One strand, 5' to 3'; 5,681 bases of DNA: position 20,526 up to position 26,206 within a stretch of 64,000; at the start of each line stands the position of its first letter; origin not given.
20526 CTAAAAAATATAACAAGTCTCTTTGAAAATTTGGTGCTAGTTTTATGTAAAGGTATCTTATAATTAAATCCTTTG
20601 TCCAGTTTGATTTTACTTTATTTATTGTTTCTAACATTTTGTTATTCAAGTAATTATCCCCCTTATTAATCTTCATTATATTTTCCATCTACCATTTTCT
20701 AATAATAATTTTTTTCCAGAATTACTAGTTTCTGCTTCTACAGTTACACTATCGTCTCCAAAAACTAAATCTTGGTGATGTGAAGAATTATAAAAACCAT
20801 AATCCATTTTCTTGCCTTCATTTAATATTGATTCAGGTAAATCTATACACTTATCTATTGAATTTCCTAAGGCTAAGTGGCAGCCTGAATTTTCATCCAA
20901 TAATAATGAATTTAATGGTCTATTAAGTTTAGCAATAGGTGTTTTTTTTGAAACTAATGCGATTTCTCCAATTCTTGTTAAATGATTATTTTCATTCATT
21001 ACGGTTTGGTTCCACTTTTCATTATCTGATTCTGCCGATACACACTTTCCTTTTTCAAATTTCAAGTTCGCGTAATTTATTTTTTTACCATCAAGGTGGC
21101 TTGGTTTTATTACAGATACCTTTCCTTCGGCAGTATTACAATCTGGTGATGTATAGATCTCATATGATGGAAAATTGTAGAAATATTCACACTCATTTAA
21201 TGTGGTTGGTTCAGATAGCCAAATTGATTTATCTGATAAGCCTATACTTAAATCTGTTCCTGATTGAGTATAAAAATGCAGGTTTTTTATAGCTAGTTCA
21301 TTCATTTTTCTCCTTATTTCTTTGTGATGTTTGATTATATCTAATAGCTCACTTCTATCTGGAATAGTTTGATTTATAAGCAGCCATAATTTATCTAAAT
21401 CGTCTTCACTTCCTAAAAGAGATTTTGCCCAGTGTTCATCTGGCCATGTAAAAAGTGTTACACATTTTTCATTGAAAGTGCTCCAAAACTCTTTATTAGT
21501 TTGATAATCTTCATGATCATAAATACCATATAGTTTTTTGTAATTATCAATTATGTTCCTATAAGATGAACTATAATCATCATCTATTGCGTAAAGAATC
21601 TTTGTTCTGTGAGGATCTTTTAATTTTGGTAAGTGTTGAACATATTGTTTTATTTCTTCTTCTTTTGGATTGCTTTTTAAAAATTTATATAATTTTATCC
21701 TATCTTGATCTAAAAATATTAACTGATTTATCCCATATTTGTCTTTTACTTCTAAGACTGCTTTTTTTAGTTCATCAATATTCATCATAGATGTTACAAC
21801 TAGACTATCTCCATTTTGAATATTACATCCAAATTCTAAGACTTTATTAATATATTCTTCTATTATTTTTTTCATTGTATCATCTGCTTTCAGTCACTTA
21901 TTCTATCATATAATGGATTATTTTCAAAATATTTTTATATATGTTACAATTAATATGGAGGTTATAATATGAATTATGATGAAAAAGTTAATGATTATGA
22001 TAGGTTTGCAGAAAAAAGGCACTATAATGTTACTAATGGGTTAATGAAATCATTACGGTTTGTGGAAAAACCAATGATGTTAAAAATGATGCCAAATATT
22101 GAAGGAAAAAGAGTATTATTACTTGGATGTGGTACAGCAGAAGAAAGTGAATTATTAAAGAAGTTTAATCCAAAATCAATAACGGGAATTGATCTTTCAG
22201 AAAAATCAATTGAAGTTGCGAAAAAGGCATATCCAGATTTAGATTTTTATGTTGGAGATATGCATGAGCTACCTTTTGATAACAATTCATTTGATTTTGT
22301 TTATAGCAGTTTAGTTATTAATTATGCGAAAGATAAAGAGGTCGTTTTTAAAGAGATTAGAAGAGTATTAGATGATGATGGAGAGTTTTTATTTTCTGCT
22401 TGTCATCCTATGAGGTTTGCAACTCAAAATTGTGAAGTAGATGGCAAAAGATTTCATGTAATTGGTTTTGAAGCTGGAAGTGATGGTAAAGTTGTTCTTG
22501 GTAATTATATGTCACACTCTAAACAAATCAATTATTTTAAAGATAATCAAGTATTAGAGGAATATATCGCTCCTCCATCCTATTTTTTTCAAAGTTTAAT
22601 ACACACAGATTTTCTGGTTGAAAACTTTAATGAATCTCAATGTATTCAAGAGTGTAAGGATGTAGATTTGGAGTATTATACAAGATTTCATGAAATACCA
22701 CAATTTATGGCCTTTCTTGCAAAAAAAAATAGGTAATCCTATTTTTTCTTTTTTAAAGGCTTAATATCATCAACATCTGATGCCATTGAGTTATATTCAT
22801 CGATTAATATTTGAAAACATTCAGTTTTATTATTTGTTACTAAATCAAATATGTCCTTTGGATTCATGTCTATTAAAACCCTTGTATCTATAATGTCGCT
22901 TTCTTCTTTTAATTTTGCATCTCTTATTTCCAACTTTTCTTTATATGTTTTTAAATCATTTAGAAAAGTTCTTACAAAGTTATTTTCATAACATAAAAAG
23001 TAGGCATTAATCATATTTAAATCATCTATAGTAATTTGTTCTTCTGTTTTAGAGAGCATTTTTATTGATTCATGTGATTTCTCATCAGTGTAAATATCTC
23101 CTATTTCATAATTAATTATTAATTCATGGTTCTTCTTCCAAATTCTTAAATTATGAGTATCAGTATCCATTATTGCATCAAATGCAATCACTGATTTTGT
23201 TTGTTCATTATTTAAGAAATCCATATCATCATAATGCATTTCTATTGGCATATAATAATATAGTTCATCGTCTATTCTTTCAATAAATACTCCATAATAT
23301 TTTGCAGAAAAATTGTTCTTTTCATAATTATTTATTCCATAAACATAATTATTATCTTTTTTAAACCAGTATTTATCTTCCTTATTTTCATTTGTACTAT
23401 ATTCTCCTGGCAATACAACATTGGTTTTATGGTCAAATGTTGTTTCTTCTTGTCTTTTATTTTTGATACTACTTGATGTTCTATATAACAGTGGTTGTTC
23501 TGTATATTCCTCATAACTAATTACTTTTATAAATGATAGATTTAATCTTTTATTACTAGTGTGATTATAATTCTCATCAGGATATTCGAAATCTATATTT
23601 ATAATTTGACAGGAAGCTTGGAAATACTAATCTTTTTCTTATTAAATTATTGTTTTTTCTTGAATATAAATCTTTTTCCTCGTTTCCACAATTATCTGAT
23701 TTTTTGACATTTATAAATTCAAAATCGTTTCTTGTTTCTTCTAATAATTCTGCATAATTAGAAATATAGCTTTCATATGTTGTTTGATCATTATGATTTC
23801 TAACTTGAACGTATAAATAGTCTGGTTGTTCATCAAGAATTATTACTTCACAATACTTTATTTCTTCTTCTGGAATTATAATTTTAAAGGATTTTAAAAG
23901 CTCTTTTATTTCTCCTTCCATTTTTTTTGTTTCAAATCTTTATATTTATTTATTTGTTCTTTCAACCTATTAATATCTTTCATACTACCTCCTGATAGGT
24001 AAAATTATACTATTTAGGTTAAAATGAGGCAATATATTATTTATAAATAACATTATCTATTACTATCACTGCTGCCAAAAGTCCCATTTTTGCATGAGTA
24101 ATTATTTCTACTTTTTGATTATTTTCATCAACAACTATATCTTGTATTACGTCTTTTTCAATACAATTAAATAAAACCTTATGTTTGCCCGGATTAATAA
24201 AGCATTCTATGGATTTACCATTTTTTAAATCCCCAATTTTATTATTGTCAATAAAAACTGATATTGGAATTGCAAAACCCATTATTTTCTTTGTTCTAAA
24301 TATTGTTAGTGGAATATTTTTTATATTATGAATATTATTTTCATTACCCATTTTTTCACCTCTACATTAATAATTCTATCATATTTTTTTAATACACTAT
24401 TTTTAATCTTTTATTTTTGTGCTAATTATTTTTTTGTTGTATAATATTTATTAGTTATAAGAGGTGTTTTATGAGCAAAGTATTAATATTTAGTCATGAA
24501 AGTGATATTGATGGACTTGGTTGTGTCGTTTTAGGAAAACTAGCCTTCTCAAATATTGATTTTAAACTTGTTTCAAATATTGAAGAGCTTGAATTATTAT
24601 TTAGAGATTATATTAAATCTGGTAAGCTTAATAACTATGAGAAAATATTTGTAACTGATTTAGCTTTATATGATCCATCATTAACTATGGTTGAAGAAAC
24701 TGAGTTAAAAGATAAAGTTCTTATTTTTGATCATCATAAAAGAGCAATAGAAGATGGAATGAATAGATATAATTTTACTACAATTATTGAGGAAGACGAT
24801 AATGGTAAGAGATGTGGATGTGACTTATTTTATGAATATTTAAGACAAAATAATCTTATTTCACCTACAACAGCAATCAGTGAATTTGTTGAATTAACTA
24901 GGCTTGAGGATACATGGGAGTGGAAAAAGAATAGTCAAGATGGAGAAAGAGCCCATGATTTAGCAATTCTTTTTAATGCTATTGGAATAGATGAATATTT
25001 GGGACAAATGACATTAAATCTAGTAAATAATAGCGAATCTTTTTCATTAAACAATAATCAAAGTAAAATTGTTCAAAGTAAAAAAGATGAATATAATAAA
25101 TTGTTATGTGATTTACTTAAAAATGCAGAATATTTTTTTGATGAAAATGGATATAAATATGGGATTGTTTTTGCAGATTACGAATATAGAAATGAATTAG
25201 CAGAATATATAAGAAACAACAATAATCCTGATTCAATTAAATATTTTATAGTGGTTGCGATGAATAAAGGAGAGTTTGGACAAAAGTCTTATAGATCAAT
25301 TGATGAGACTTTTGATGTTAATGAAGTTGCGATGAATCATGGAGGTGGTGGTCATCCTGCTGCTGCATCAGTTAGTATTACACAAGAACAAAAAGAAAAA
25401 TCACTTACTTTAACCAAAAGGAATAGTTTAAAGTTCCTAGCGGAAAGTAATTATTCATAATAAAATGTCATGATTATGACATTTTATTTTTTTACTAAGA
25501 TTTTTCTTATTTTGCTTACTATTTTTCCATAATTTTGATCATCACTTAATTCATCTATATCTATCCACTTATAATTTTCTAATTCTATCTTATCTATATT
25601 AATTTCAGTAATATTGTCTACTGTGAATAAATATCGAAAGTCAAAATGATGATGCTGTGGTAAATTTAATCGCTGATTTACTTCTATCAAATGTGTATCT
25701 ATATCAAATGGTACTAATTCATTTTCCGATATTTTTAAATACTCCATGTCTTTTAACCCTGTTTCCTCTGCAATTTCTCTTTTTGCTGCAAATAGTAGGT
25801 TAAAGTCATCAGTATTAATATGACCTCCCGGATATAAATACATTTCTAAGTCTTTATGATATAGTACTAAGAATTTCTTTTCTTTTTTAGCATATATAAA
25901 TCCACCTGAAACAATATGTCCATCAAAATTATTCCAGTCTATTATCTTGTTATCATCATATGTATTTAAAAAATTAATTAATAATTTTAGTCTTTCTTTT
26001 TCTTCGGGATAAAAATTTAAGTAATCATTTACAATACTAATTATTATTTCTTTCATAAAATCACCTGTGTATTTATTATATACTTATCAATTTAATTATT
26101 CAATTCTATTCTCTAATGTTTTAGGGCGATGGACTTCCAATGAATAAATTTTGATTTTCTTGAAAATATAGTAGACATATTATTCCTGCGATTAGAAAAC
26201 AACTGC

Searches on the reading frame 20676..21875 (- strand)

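Call 25: search_protein_families(library=pfam, proteins=[window:20676-21875:-], max_evalue=0.001)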
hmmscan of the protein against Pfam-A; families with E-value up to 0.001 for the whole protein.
window:20676-21875:- (399 aa): 1 family
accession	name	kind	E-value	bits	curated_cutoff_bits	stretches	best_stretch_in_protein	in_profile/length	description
PF02073.20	Peptidase_M29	-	1.6e-54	185.7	27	1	3-397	3-406/406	Thermophilic metalloprotease (M29)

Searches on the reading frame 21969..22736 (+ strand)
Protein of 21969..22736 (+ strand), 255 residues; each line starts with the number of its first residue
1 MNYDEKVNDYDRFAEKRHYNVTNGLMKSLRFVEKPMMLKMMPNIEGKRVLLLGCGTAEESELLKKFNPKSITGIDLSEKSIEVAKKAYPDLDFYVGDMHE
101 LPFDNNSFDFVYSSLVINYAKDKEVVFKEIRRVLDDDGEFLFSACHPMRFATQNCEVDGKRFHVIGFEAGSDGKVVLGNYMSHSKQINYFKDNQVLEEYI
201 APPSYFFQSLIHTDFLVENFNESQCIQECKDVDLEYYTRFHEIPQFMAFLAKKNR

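Call 25: search_protein_families(library=pfam, proteins=[window:21969-22736:+], max_evalue=0.001)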
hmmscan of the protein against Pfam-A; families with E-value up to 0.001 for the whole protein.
window:21969-22736:+ (255 aa): 8 families
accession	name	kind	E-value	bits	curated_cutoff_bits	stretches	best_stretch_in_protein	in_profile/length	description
PF08241.18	Methyltransf_11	-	1.9e-23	83.3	21.2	1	52-142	3-95/95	Methyltransferase domain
PF13847.12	Methyltransf_31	-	1.7e-19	70.3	27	1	46-146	4-113/145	Methyltransferase domain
PF13649.12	Methyltransf_25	-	1.8e-19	70.6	27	1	49-138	1-97/97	Methyltransferase domain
PF08242.18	Methyltransf_12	-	3.3e-11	44.2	30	1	52-139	3-97/98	Methyltransferase domain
PF13489.12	Methyltransf_23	-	1.1e-10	41.9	27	1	42-144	18-118/164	Methyltransferase domain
PF01209.24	Ubie_methyltran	-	3e-10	40.3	20.1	1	19-141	20-150/233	ubiE/COQ5 methyltransferase family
PF07021.18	MetW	-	0.00032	20.8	21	1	45-133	13-101/193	Methionine biosynthesis protein MetW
PF03141.22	Methyltransf_29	-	0.00047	19.3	23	1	43-145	115-220/506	Putative S-adenosyl-L-methionine-dependent methyltransferase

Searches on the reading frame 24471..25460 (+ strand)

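Call 25: search_protein_families(library=pfam, proteins=[window:24471-25460:+], max_evalue=0.001)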
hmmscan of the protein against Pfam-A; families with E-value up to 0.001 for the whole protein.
window:24471-25460:+ (329 aa): 2 families
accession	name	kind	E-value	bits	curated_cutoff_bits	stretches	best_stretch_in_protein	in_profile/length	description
PF01368.27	DHH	-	9.1e-08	32.9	28.1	1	3-128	1-106/125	DHH family, N-terminal domain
PF02272.25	DHHA1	-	5.6e-06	27.2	25.9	1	259-310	33-90/102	DHHA1 domain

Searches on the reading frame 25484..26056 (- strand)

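Call 25: search_protein_families(library=pfam, proteins=[window:25484-26056:-], max_evalue=0.001)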
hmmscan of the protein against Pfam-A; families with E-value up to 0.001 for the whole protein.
window:25484-26056:- (190 aa): 1 family
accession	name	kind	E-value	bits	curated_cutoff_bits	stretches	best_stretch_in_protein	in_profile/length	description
PF00293.34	NUDIX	-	1.7e-11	44.7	21.1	1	53-175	9-126/134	NUDIX domain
